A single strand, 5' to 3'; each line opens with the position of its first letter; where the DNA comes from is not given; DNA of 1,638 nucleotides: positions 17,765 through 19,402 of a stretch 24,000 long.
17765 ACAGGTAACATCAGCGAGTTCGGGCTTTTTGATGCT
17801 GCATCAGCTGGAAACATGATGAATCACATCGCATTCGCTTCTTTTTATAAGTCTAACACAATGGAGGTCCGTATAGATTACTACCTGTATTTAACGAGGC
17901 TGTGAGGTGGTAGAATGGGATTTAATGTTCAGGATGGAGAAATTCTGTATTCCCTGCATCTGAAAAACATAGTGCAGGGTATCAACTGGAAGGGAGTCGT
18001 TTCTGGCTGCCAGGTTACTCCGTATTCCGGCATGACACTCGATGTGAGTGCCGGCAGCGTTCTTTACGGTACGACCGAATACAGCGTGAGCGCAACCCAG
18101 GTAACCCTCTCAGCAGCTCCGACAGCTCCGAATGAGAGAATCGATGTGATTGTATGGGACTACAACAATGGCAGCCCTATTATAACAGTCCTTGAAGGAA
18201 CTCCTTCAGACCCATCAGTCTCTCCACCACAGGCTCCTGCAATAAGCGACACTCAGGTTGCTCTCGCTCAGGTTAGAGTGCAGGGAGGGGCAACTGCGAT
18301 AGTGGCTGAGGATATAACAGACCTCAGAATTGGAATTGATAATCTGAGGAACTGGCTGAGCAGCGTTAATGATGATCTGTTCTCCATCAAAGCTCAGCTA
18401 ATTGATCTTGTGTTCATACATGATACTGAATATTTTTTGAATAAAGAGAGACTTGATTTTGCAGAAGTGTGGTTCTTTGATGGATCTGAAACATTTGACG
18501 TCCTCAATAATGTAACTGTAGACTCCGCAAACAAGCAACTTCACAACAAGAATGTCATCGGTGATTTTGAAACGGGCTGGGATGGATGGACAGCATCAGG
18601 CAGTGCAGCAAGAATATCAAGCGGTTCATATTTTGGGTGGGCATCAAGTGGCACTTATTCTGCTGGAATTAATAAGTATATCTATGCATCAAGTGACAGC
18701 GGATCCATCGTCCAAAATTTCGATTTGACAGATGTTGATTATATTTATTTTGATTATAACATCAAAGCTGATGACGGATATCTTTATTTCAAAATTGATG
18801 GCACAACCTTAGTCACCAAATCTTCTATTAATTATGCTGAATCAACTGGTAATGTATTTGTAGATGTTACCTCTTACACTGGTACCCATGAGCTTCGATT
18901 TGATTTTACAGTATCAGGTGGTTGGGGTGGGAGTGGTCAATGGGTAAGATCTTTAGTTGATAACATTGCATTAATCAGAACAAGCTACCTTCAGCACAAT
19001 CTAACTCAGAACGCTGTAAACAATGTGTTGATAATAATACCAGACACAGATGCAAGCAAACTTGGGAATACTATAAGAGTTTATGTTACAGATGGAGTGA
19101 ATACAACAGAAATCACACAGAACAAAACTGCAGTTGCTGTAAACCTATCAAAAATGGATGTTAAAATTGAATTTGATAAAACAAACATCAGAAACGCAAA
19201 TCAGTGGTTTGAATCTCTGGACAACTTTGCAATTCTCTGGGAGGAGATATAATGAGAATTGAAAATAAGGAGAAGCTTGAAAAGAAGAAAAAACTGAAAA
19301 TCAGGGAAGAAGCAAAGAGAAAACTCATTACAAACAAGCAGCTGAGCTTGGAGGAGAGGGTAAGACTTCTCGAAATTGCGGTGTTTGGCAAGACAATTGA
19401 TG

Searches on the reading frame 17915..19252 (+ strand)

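Call 10: search_protein_families(library=phrogs, max_evalue=0.01, proteins=[window:17915-19252:+])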
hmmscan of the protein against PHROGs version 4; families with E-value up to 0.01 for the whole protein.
window:17915-19252:+ (445 aa): 9 families
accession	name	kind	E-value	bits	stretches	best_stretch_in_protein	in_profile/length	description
phrog_9534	-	head and packaging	6.6e-09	36.9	1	27-139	32-149/303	head protein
phrog_20556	-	tail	2.3e-08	34.5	1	7-139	11-140/528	baseplate protein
phrog_1220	-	head and packaging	1.5e-07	32.1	1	30-138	45-152/574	head protein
phrog_3398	-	head and packaging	1.9e-05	25.1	1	26-138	41-166/359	virion structural protein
phrog_13571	-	head and packaging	2.1e-05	25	1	34-132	38-143/356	virion structural protein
phrog_17342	-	unknown function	2.3e-05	24.8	1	38-142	52-161/326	-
phrog_27282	-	unknown function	7.1e-05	22.9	1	39-139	50-154/445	-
phrog_34334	-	unknown function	0.008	17.4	0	158-212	14-70/96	-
phrog_19162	-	unknown function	0.0092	15.8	0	15-60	38-87/419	-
